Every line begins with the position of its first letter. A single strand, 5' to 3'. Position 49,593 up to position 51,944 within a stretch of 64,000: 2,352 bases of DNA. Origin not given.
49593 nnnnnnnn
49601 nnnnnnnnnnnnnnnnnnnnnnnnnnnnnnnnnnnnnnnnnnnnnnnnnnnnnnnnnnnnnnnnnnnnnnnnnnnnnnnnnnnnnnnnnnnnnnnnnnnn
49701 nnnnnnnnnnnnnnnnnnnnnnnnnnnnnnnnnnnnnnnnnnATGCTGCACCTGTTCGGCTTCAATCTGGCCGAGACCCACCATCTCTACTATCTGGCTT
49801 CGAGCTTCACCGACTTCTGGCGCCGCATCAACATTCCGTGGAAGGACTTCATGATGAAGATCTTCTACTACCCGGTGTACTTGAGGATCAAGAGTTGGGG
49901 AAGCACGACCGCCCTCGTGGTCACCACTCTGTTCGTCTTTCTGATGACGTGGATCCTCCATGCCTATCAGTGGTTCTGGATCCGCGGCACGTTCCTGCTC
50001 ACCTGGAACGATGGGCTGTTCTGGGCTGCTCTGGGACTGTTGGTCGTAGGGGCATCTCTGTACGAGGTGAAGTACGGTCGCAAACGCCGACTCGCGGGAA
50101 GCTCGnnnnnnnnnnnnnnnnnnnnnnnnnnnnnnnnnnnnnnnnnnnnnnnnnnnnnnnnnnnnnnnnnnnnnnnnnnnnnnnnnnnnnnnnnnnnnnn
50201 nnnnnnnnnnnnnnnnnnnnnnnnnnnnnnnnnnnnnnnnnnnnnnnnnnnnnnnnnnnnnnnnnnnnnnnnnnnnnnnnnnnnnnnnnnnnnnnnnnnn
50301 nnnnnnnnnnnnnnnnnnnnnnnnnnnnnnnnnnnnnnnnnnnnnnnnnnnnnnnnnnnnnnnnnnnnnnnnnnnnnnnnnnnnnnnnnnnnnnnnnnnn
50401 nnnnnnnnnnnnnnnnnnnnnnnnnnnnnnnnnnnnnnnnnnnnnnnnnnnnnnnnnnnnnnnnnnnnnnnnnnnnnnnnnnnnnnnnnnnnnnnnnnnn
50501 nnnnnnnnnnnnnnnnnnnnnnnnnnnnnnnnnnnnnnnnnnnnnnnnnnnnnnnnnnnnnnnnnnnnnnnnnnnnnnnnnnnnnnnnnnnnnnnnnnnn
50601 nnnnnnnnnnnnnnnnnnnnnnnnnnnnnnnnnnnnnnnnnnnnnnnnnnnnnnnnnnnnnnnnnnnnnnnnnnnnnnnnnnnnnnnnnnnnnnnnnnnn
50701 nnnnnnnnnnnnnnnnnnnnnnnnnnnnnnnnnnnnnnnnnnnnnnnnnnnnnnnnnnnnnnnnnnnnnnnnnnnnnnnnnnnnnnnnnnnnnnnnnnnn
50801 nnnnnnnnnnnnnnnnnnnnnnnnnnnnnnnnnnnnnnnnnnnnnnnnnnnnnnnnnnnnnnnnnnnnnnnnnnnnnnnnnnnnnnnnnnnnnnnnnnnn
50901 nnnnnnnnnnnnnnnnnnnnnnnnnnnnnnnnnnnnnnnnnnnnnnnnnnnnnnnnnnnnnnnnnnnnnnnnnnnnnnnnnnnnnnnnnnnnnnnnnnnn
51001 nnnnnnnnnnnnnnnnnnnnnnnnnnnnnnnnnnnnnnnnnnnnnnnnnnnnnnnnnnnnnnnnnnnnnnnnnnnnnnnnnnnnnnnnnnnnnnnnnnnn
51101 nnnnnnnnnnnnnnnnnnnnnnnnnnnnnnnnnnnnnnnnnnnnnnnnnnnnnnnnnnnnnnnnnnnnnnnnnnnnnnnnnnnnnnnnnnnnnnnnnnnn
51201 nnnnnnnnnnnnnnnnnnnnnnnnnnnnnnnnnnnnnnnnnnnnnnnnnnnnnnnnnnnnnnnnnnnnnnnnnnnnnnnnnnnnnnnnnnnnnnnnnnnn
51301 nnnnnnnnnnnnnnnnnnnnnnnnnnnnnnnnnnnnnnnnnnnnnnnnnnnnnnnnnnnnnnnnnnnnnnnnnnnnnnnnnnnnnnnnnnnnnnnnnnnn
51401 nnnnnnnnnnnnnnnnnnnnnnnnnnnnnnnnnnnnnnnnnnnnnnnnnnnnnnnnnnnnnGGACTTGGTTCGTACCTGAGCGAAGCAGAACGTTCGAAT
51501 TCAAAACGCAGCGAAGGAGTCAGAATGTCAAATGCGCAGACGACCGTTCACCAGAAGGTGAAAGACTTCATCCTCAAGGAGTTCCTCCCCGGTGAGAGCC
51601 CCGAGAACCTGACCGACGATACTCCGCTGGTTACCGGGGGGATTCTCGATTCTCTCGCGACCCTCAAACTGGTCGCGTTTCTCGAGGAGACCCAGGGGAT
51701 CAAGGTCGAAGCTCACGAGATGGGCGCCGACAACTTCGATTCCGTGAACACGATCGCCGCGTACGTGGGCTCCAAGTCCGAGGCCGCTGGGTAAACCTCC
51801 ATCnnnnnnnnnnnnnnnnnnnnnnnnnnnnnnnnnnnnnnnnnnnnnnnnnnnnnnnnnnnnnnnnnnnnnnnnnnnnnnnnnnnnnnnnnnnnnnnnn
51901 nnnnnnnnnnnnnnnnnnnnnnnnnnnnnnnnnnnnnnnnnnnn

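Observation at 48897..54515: Dlt-like carrier-protein-dependent surface acylation module with fused MBOAT-SGNH protein and an acyl-CoA-dehydrogenase partner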

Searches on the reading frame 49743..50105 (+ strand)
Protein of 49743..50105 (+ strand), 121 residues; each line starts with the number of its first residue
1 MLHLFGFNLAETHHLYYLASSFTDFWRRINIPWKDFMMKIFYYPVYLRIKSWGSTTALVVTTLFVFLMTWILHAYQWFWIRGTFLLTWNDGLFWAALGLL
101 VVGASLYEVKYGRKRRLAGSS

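Call 41: search_solved_structures(query=window:49743-50105:+, max_evalue=10, show_alignments=5)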
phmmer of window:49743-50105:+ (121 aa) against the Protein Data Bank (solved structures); distinct sequences matched with E-value up to 10: 0.

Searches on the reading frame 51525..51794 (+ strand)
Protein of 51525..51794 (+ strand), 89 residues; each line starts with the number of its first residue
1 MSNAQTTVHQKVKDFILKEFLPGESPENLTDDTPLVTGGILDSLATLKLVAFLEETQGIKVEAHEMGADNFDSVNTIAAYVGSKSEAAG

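Call 7: search_protein_families(library=pfam, proteins=[window:51525-51794:+], max_evalue=0.01)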
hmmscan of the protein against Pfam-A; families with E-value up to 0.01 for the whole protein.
window:51525-51794:+ (89 aa): 1 family
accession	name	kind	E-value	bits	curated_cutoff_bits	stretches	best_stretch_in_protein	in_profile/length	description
PF00550.31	PP-binding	-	0.00046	20.8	20.8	1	23-81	12-67/67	Phosphopantetheine attachment site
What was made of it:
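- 51525..51794 (+): g2: 89-aa type II carrier protein, with phosphopantetheine attachment at Ser43 (51651-51653). Pfam PP-binding (call 7).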

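Call 8: search_protein_families(library=ncbifam, proteins=[window:51525-51794:+], max_evalue=0.01)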
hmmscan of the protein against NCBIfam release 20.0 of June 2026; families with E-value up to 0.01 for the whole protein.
window:51525-51794:+ (89 aa): 10 families
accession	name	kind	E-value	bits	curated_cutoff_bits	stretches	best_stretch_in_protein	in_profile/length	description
NF052616.1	ACP_for_OlsHI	equivalog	1.6e-33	114.9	130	1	7-87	3-83/83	ornithine lipid biosynthesis acyl carrier protein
NF003464.0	PRK05087.1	equivalog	1.1e-07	31.8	68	1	31-81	24-74/78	D-alanine--poly(phosphoribitol) ligase subunit DltC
NF058660.1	cispen_ACP_AmcB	equivalog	5.7e-07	29.6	80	1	8-84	2-78/80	cispentacin biosynthesis acyl carrier protein AmcB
NF002150.0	PRK00982.1-4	subfamily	3.9e-05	23.8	66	1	5-85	3-79/80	acyl carrier protein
TIGR00517.1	acyl_carrier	equivalog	0.00012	21.9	70.45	1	7-84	3-76/77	acyl carrier protein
NF005798.0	PRK07639.1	equivalog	0.00043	20.6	100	1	17-84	14-81/91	petrobactin biosynthesis protein AsbD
TIGR01688.1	dltC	equivalog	0.00056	20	52.35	1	32-80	22-70/73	D-alanine--poly(phosphoribitol) ligase subunit 2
NF002148.0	PRK00982.1-2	subfamily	0.0014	18.4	71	1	7-85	4-78/79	acyl carrier protein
NF005480.0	PRK07081.1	equivalog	0.004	17.1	72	1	25-82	18-74/83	acyl carrier protein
NF003757.0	PRK05350.1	equivalog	0.0057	16.8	65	1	4-80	3-72/83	acyl carrier protein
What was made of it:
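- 51525..51794 (+): NCBIfam best hit is ACP_for_OlsHI at 114.9 bits, below its cutoff of 130; DltC scores 31.8 (call 8).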

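Call 51: list_cluster_members(proteins=[P0001, window:51525-51794:+, window:51804-53366:+, window:53367-54515:+])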
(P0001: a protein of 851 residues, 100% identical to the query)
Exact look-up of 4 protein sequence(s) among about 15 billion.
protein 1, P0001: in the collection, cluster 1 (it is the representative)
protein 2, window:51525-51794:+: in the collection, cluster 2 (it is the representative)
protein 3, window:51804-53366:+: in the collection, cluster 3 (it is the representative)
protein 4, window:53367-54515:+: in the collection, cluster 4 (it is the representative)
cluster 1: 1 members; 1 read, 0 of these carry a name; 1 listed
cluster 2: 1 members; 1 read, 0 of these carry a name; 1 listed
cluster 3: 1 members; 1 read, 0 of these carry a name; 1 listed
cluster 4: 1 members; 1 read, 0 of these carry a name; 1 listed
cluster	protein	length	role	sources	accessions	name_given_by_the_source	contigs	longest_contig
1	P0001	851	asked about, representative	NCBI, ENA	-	-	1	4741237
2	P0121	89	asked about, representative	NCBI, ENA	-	-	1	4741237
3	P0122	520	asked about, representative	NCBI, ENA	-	-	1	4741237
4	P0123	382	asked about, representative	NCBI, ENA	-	-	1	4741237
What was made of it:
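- Checked: All four proteins are called with exactly these boundaries in the source genome, a 4.74 Mb contig (call 51).
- Tried and rejected: list_cluster_members: no names or organism (call 51).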

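Call 75: search_solved_structures(query=window:51525-51794:+, max_evalue=1, show_alignments=2)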
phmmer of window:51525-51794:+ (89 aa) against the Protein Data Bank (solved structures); distinct sequences matched with E-value up to 1: 33.
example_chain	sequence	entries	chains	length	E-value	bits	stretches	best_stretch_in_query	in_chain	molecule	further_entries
2my5_A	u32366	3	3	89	2e-11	47.4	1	12-82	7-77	Peptidyl carrier protein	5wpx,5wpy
2my6_A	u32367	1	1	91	5.2e-11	46.1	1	12-82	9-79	Peptidyl carrier protein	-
6cxt_A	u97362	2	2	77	2e-10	44.2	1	10-82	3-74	Alpha/beta hydrolase fold protein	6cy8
2n5h_A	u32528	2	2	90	5e-07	33.4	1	8-82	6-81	Peptidyl carrier protein PltL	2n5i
6o6e_E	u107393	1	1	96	6.2e-07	33.1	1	8-82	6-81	Peptidyl carrier protein PltL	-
5jdx_A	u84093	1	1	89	8.5e-05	26.3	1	10-81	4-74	Putative peptidyl carrier protein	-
7thn_E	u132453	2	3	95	0.0001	26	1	10-81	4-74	Probable acyl carrier protein PigG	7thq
6bug_A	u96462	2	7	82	0.00013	25.7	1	26-79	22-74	D-alanyl carrier protein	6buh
8jf2_F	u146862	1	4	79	0.00016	25.4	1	28-79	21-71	D-alanyl carrier protein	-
5gxt_A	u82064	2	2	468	0.0013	22.5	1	8-81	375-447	Maltose-binding periplasmic protein,PigG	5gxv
7yn3_C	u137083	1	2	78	0.018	18.9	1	16-81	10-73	CcbZ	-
2lki_A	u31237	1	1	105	0.023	18.6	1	22-84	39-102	Putative uncharacterized protein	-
7b0n_T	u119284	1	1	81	0.028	18.3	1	16-86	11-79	Acyl carrier protein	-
9dkr_C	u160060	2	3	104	0.037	17.9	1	16-81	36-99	CcbZ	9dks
8e73_AC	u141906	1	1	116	0.045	17.6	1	16-83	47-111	NDUAB1-beta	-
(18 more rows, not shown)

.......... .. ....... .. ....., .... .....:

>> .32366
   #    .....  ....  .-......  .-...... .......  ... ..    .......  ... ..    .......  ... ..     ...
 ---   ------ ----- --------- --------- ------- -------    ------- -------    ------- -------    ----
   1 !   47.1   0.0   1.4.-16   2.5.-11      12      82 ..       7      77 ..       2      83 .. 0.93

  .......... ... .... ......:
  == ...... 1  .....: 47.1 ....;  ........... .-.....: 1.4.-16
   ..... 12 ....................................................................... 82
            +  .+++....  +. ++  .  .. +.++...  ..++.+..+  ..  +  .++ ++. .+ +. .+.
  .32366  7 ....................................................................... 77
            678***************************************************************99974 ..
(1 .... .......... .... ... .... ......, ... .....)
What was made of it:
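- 51525..51794 (+): PDB hits: type II PCP 2my5 at 2e-11, Bmp1 ACP domain 6cxt_A at 2e-10, PltL at 5e-7, PigG at 1e-4, DltC at 1.3e-4 (call 75).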
